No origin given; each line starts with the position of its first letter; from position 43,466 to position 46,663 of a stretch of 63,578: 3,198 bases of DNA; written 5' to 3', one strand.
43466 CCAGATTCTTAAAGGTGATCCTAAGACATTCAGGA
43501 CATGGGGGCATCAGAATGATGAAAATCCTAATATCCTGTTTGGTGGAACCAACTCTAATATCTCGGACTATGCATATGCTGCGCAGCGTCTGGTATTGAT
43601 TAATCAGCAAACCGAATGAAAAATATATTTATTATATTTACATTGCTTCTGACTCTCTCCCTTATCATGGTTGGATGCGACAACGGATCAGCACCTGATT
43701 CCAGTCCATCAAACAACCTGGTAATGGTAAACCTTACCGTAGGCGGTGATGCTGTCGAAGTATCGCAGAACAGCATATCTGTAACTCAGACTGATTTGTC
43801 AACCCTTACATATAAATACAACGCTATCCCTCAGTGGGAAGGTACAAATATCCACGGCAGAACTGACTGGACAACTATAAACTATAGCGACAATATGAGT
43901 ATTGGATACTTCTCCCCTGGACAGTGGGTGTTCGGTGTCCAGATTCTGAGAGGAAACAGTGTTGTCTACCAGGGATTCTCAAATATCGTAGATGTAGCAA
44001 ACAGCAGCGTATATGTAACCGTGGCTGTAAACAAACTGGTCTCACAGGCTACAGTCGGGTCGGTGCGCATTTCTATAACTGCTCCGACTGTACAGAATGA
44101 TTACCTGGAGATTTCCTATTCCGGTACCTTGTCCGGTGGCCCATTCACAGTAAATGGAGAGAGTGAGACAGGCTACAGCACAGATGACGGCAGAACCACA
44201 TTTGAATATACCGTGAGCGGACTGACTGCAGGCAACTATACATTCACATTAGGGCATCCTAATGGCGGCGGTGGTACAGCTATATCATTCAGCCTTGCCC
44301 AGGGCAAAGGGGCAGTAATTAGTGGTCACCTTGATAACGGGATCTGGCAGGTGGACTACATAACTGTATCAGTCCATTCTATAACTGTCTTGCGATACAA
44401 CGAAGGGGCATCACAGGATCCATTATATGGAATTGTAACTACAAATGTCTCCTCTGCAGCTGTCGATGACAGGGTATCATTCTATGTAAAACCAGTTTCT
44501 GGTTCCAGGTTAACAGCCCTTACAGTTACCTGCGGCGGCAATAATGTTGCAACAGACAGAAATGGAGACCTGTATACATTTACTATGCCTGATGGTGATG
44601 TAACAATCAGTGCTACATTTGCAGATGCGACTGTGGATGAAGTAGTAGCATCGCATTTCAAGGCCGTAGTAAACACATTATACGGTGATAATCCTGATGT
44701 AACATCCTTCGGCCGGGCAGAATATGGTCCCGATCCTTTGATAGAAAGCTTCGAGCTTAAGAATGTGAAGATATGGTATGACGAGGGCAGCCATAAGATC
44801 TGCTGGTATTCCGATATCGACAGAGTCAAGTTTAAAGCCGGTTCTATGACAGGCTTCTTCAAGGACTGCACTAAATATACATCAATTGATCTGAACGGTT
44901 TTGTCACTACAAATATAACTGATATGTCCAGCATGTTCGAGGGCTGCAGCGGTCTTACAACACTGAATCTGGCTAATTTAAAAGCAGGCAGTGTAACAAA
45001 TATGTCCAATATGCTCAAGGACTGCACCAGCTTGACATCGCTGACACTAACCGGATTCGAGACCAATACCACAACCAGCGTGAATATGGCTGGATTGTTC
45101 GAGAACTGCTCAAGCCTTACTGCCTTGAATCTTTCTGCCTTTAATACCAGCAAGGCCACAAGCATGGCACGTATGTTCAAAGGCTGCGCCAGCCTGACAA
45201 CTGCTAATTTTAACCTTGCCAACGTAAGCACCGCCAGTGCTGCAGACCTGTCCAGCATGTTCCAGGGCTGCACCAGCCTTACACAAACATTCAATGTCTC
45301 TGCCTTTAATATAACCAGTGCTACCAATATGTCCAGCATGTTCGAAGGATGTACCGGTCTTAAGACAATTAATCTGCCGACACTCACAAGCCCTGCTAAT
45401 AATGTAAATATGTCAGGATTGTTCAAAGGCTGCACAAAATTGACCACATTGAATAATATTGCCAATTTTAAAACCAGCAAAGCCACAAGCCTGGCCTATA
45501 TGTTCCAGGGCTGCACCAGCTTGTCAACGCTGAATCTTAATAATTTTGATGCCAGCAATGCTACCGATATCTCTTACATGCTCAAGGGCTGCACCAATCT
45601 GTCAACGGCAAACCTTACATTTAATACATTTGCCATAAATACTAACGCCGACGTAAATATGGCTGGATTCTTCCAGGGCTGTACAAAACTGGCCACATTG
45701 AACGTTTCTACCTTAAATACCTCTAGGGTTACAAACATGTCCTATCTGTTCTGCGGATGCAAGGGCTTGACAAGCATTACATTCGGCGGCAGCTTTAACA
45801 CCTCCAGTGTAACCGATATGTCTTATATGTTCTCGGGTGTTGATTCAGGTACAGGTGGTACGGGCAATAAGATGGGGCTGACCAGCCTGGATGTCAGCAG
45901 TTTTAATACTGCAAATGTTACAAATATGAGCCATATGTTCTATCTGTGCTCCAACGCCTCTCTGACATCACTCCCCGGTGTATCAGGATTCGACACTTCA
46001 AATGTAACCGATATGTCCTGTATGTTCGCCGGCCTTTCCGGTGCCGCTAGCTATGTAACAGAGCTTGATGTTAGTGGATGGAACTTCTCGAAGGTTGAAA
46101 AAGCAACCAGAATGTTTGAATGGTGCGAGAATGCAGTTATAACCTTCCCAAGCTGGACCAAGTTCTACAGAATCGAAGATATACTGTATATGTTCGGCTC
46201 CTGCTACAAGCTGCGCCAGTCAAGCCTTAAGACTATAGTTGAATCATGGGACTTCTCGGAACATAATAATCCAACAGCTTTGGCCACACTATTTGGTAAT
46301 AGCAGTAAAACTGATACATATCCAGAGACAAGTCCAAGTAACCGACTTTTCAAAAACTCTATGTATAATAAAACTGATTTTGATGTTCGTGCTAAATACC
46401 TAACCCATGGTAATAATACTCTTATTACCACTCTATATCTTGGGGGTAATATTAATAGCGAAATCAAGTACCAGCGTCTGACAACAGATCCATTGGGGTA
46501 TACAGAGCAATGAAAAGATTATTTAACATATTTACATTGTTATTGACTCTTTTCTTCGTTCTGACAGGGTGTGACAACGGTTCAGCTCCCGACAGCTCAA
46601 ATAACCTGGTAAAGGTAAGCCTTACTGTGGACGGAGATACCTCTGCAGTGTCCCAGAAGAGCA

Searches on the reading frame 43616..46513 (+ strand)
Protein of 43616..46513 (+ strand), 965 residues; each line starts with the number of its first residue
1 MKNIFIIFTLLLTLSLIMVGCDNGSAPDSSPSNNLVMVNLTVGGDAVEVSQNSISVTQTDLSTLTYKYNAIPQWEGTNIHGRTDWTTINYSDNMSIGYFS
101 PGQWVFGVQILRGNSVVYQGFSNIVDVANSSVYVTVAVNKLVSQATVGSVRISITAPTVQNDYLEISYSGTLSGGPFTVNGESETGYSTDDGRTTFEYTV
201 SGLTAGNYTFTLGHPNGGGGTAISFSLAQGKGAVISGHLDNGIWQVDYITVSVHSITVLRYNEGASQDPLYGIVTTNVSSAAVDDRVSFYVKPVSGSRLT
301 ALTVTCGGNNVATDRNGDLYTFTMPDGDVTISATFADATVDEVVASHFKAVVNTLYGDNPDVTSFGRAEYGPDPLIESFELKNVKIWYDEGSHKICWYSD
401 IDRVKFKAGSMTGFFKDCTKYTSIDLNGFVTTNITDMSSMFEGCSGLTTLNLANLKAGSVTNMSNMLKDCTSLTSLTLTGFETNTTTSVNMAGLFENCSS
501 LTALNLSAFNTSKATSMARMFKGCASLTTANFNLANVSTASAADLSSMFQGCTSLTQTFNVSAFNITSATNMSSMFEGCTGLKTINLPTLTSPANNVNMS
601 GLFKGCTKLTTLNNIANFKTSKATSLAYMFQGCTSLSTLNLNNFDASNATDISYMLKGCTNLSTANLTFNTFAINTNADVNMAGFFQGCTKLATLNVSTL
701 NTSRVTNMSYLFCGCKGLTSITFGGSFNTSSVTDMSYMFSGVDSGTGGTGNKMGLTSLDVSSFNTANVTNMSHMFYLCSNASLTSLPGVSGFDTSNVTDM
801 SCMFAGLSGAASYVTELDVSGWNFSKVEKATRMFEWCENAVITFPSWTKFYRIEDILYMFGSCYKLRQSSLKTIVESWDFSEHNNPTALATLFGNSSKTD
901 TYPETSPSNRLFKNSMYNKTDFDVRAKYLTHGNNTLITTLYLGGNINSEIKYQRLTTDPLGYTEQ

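Call 19: search_protein_families(library=pfam, proteins=[window:43616-46513:+], max_evalue=0.001)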
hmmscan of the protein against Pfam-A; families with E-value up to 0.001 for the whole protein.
window:43616-46513:+ (965 aa): 3 families
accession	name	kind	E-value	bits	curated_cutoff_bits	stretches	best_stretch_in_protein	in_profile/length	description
PF03382.20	DUF285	-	5.8e-64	213.7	25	5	681-779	2-86/120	Mycoplasma protein of unknown function, DUF285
PF18998.6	Flg_new_2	-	7.2e-06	26.3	23.6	1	272-337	11-71/73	Divergent InlB B-repeat domain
PF23952.1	LRR_EndoS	-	5.9e-05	23.7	27.9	0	576-649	24-97/116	Endo-beta-N-acetylglucosaminidase EndoS LRR domain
